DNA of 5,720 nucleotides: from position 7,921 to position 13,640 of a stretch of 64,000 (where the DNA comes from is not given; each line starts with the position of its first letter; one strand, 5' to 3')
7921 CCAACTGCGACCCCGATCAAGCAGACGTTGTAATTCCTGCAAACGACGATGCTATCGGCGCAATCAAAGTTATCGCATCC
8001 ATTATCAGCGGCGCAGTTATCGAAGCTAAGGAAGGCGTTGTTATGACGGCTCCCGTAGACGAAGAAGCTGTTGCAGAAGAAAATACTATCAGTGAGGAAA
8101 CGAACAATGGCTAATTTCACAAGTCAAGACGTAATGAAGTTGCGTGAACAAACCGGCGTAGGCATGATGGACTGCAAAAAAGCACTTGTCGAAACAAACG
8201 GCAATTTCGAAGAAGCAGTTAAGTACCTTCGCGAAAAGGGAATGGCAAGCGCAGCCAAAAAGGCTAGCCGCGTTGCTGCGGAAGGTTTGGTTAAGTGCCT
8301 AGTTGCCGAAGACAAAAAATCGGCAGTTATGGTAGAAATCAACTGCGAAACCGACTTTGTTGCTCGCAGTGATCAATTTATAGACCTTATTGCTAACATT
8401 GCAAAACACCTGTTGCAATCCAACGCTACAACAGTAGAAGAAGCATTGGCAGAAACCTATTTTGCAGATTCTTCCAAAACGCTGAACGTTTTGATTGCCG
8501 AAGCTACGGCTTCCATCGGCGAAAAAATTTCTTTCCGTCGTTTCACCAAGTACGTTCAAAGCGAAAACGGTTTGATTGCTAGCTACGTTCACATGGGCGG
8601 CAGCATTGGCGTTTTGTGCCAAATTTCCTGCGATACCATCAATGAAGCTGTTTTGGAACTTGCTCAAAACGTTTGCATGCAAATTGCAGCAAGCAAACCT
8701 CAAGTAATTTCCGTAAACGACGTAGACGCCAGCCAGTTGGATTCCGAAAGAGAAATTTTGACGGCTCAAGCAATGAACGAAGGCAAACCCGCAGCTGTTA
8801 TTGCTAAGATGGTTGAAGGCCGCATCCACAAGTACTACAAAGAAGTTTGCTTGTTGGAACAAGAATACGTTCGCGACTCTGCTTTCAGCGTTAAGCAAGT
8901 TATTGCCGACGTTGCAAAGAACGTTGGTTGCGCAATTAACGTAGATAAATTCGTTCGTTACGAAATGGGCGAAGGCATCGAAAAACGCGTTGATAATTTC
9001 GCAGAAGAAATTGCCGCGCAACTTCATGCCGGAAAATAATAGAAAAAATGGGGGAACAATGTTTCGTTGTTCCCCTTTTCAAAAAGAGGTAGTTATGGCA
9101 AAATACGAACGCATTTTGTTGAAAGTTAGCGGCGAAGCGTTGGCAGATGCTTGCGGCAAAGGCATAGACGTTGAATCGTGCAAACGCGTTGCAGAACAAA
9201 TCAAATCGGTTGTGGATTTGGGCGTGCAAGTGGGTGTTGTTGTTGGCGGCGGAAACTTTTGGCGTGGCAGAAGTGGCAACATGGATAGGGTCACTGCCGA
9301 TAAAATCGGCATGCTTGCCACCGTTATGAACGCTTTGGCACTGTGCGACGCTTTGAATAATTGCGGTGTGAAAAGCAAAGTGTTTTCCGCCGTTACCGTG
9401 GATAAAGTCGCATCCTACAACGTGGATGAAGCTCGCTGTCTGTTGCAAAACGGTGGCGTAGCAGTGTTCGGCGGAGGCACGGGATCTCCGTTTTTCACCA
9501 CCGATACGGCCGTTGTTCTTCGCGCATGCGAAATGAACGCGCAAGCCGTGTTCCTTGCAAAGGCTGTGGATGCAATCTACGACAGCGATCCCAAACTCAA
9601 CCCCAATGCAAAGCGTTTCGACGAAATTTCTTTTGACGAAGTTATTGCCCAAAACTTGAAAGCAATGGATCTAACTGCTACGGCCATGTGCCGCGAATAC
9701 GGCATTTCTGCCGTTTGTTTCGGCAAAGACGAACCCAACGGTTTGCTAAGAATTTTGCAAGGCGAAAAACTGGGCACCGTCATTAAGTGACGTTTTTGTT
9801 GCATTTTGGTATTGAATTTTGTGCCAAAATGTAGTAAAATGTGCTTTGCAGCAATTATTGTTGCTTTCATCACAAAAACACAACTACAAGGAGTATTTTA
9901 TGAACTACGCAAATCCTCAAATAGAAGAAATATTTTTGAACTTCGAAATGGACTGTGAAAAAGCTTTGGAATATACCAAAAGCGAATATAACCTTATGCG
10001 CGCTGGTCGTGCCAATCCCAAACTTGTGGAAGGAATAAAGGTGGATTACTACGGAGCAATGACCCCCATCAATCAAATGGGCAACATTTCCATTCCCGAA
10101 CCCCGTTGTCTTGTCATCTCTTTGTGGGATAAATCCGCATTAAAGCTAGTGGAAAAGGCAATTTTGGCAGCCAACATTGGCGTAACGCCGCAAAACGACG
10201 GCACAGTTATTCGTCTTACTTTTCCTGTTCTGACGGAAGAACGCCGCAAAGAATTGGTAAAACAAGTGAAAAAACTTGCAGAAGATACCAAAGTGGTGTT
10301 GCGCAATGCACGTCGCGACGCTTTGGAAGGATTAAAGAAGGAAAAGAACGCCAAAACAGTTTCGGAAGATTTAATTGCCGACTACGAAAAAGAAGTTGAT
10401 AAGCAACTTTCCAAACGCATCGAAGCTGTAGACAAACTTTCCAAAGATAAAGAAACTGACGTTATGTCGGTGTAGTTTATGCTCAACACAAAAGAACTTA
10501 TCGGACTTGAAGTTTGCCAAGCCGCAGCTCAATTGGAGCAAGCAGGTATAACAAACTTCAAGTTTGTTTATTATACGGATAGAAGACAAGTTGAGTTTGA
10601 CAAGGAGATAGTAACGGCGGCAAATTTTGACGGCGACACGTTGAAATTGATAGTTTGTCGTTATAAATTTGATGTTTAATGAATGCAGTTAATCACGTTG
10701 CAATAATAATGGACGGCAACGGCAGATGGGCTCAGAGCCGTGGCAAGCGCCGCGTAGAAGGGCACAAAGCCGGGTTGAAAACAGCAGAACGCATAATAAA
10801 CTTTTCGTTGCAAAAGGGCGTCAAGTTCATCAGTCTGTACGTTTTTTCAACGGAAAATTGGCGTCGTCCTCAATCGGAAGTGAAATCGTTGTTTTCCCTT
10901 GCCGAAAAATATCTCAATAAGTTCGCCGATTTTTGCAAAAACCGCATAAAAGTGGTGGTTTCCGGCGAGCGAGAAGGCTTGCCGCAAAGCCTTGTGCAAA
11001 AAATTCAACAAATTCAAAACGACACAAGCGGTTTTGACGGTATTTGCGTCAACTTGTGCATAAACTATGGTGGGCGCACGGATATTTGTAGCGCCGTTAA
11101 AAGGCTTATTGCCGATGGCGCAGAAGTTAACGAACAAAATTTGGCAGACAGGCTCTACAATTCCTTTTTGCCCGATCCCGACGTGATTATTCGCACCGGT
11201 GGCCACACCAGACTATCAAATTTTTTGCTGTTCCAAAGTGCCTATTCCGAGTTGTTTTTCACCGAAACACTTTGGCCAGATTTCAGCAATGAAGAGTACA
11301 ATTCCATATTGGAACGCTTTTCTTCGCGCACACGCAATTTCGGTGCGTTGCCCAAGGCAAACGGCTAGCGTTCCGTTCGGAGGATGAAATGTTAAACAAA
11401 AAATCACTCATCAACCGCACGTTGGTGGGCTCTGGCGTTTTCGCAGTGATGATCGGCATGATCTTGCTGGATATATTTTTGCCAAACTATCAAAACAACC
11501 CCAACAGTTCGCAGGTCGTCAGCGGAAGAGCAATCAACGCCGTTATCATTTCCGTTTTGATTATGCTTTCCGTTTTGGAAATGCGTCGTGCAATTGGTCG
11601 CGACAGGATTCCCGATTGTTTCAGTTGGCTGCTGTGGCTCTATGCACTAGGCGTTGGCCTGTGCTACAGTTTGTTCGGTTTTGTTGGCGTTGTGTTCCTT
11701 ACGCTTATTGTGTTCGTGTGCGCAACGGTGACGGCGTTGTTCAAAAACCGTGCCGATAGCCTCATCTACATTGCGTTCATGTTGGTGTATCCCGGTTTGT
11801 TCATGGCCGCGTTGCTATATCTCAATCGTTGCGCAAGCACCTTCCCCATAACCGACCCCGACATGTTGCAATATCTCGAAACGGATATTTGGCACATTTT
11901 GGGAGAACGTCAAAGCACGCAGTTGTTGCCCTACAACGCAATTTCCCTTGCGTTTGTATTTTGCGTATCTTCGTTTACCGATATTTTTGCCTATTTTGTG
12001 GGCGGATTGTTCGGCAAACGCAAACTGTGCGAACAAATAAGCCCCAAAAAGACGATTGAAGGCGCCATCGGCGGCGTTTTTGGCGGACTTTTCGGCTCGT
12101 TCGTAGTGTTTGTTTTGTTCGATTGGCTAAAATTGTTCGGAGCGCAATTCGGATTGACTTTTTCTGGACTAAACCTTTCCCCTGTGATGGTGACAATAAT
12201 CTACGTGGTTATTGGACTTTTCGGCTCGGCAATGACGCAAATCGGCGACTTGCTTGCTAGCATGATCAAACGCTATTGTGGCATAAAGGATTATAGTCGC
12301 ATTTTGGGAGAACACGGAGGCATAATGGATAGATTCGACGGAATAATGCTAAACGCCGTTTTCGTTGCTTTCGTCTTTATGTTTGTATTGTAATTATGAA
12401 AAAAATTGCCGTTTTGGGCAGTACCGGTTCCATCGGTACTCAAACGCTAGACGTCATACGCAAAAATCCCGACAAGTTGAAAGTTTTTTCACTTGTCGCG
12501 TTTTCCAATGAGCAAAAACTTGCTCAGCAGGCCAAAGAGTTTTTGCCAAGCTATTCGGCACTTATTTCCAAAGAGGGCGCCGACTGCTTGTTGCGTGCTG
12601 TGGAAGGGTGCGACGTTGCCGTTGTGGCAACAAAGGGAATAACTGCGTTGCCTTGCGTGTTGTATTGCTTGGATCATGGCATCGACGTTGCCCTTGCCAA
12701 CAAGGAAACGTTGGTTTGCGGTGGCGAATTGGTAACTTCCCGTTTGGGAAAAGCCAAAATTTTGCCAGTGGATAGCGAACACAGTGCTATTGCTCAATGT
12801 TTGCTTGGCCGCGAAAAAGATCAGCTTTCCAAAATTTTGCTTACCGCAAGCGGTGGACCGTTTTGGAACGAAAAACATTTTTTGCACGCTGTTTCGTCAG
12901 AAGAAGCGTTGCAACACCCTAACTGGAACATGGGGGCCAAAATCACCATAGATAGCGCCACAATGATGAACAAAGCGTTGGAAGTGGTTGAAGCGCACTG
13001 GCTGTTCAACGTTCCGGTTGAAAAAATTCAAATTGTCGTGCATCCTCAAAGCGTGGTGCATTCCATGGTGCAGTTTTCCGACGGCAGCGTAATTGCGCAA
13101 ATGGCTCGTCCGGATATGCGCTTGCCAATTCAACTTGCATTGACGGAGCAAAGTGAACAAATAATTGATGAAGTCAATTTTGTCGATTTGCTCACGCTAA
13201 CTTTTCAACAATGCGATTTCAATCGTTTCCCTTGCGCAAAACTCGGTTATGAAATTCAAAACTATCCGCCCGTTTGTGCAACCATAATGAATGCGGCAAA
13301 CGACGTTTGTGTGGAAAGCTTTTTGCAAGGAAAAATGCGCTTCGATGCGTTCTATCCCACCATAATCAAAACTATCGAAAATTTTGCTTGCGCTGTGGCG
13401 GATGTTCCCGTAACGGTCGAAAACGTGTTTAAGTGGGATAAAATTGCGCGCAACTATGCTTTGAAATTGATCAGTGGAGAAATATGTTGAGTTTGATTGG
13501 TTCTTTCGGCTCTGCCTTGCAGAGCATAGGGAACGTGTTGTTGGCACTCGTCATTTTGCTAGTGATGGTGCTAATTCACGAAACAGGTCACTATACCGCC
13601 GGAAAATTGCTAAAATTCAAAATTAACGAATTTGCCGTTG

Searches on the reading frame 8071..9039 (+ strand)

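Call 57: search_protein_families(library=pfam, proteins=[window:8071-9039:+], max_evalue=0.00001)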
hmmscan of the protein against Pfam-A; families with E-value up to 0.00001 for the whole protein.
window:8071-9039:+ (322 aa): 2 families
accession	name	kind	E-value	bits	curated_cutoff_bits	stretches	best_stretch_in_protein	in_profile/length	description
PF00889.24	EF_TS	-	2.1e-68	230.4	27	1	85-301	1-204/204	Elongation factor TS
PF25025.1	EF-Ts_N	-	3.9e-06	27.2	33.2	0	12-56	8-53/60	Elongation factor Ts, mitochondrial, N-terminal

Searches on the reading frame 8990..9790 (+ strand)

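Call 57: search_protein_families(library=pfam, proteins=[window:8990-9790:+], max_evalue=0.00001)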
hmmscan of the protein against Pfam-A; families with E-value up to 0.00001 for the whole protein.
window:8990-9790:+ (266 aa): 1 family
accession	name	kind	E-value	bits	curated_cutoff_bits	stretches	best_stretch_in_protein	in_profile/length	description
PF00696.33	AA_kinase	-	8.3e-33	114.5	24.9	1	41-244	2-233/234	Amino acid kinase family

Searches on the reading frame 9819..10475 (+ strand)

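Call 58: search_protein_families(library=pfam, proteins=[window:9819-10475:+], max_evalue=0.00001)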
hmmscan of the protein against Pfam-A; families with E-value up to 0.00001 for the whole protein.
window:9819-10475:+ (218 aa): 1 family
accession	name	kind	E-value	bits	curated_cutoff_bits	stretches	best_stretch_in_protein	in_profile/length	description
PF01765.24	RRF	-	1.1e-58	198.2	29.7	1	54-216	2-164/164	Ribosome recycling factor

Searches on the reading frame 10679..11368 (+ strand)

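Call 58: search_protein_families(library=pfam, proteins=[window:10679-11368:+], max_evalue=0.00001)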
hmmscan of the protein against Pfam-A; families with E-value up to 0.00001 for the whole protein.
window:10679-11368:+ (229 aa): 1 family
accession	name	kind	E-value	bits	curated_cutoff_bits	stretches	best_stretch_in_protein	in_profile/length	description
PF01255.24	Prenyltransf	-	7.9e-76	254.9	27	1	10-222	1-219/219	Putative undecaprenyl diphosphate synthase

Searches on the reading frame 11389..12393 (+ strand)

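Call 58: search_protein_families(library=pfam, proteins=[window:11389-12393:+], max_evalue=0.00001)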
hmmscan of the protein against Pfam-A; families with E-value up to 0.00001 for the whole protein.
window:11389-12393:+ (334 aa): 1 family
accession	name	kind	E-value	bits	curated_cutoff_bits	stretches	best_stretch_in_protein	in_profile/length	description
PF01148.25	CTP_transf_1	-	1e-40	140.7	24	1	43-331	18-262/264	Cytidylyltransferase family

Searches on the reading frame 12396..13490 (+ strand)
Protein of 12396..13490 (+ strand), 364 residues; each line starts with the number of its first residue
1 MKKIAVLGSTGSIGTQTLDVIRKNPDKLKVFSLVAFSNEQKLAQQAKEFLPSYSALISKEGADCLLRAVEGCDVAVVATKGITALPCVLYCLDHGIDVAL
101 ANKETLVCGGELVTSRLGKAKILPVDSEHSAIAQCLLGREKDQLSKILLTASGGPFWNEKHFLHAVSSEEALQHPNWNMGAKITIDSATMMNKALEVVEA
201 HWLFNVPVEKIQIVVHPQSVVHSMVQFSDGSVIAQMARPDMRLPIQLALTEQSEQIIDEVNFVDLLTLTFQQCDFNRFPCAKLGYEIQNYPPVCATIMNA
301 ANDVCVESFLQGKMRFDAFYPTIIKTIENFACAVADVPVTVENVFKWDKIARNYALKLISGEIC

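Call 58: search_protein_families(library=pfam, proteins=[window:12396-13490:+], max_evalue=0.00001)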
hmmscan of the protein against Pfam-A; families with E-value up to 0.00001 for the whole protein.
window:12396-13490:+ (364 aa): 3 families
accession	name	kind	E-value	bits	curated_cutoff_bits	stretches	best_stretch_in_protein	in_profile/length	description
PF08436.17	DXP_redisom_C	-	1.2e-37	128.3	26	1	122-204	1-84/84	1-deoxy-D-xylulose 5-phosphate reductoisomerase C-terminal domain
PF13288.12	DXPR_C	-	3.1e-26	92.3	27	1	236-354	1-115/115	DXP reductoisomerase C-terminal domain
PF02670.22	DXP_reductoisom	-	1.2e-25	91.1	21.7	2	4-67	1-64/129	1-deoxy-D-xylulose 5-phosphate reductoisomerase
